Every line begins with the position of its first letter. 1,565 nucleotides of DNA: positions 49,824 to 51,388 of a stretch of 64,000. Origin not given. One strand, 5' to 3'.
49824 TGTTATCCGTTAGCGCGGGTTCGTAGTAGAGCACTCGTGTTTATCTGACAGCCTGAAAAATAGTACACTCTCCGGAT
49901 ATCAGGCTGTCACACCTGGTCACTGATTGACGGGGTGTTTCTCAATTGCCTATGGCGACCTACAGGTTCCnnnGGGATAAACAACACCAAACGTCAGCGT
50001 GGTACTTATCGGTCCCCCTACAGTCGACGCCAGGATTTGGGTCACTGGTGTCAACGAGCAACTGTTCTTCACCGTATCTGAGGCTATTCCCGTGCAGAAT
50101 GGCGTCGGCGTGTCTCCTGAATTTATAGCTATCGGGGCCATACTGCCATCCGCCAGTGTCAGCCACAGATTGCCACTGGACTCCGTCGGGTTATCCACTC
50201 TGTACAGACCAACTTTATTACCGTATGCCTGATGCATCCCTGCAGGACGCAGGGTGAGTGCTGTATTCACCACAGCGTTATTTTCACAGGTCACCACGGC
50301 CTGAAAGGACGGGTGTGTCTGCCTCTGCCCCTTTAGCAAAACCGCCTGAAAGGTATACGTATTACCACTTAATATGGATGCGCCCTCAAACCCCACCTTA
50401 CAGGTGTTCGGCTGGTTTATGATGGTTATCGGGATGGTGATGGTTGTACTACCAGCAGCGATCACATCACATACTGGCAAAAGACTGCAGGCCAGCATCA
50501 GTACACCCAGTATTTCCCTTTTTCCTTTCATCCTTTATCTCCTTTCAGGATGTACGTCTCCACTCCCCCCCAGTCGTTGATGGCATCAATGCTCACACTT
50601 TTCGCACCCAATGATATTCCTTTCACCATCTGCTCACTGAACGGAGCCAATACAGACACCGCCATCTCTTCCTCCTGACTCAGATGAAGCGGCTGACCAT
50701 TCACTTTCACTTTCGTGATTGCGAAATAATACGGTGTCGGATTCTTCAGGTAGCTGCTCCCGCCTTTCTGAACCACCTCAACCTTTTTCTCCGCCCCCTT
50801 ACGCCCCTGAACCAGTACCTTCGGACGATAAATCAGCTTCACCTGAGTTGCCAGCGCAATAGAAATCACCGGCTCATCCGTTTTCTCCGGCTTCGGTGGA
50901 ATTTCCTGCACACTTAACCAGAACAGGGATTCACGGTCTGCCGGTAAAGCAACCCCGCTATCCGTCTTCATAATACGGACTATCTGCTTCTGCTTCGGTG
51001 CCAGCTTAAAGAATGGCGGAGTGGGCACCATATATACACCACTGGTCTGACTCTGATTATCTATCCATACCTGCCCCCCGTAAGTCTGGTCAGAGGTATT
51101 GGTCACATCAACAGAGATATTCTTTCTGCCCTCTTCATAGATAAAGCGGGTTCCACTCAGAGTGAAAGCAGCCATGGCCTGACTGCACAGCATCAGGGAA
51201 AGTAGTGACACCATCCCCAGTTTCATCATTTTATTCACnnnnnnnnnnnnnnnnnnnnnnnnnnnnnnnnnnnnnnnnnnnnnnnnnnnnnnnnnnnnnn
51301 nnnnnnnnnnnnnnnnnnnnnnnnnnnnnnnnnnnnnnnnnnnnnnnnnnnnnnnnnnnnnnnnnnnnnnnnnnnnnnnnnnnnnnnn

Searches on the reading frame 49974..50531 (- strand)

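Call 12: search_protein_families(library=pfam, proteins=[window:49974-50531:-], max_evalue=0.1)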
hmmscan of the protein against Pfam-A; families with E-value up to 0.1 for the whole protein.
window:49974-50531:- (186 aa): 0 families

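Call 17: search_protein_families(library=ncbifam, proteins=[window:49974-50531:-], max_evalue=0.1)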
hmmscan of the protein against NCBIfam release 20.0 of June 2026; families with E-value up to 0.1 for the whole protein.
window:49974-50531:- (186 aa): 1 family
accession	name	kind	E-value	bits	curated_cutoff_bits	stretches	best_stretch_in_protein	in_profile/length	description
NF004996.0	PRK06381.1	equivalog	0.037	13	266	1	28-90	154-216/319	threonine synthase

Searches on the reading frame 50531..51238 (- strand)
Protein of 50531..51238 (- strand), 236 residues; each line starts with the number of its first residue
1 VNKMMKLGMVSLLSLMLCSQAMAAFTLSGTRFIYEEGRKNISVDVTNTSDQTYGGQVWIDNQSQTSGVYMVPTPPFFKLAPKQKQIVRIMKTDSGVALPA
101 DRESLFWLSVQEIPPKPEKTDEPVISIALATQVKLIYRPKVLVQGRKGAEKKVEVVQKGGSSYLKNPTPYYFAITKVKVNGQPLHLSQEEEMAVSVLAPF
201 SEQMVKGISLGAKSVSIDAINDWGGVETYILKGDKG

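Call 12: search_protein_families(library=pfam, proteins=[window:50531-51238:-], max_evalue=0.1)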
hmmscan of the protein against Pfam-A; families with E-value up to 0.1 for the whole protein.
window:50531-51238:- (236 aa): 2 families
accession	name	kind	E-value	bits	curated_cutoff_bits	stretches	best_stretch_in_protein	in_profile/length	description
PF00345.26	PapD_N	-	9.5e-33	113.3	23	1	25-142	2-125/126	Pili and flagellar-assembly chaperone, PapD N-terminal domain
PF02753.23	PapD_C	-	1e-12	48.6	22.8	1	164-227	1-62/63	Pili assembly chaperone PapD, C-terminal domain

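Call 17: search_protein_families(library=ncbifam, proteins=[window:50531-51238:-], max_evalue=0.1)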
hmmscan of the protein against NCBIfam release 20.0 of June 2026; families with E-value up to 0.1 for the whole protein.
window:50531-51238:- (236 aa): 20 families
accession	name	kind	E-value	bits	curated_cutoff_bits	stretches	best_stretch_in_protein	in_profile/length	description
NF011758.0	PRK15211.1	equivalog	1.1e-100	335.6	248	1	1-232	1-230/230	fimbrial chaperone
NF007398.0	PRK09926.1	equivalog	4.4e-36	124.6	285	1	9-227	11-240/246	fimbrial chaperone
NF011823.0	PRK15295.1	equivalog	2e-33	115.6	309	1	6-224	3-217/227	fimbrial assembly chaperone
NF011755.1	PRK15208.1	exception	1.5e-31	109.5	360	1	11-225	5-215/225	long polar fimbrial biogenesis chaperone LpfB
NF011827.0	PRK15299.1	equivalog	4.7e-30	104.7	375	1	1-226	1-219/227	fimbrial chaperone protein StiB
NF011742.0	PRK15195.1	equivalog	9e-28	97.1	327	1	1-227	1-222/230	type 1 fimbria chaperone FimC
NF011818.0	PRK15290.1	equivalog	2.7e-27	95.8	317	1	10-187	22-203/243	fimbrial chaperone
NF011739.0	PRK15192.1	equivalog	2.4e-25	89.2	296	1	2-227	2-223/234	pili/flagellar-assembly chaperone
NF008483.0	PRK11385.1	equivalog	2.6e-25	89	357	1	5-227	8-228/236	fimbrial chaperone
NF011764.0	PRK15218.1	equivalog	5.7e-25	88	372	1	10-224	2-215/226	fimbrial assembly chaperone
NF011790.0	PRK15254.1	equivalog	1.5e-24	86.5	370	1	19-227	20-227/247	fimbrial chaperone protein StdC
NF011735.0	PRK15188.1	equivalog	5.5e-23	81.5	365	1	10-184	15-188/228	fimbrial chaperone protein BcfB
NF011805.0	PRK15274.1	equivalog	1.3e-21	77.2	417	1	21-227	24-230/257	putative periplasmic fimbrial chaperone protein SteC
NF011782.0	PRK15246.1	equivalog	1.3e-21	76.9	277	1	9-229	14-235/252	fimbrial assembly chaperone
NF011785.1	PRK15249.1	exception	1.6e-21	76.9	550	1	12-204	17-216/253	fimbrial biogenesis chaperone StbB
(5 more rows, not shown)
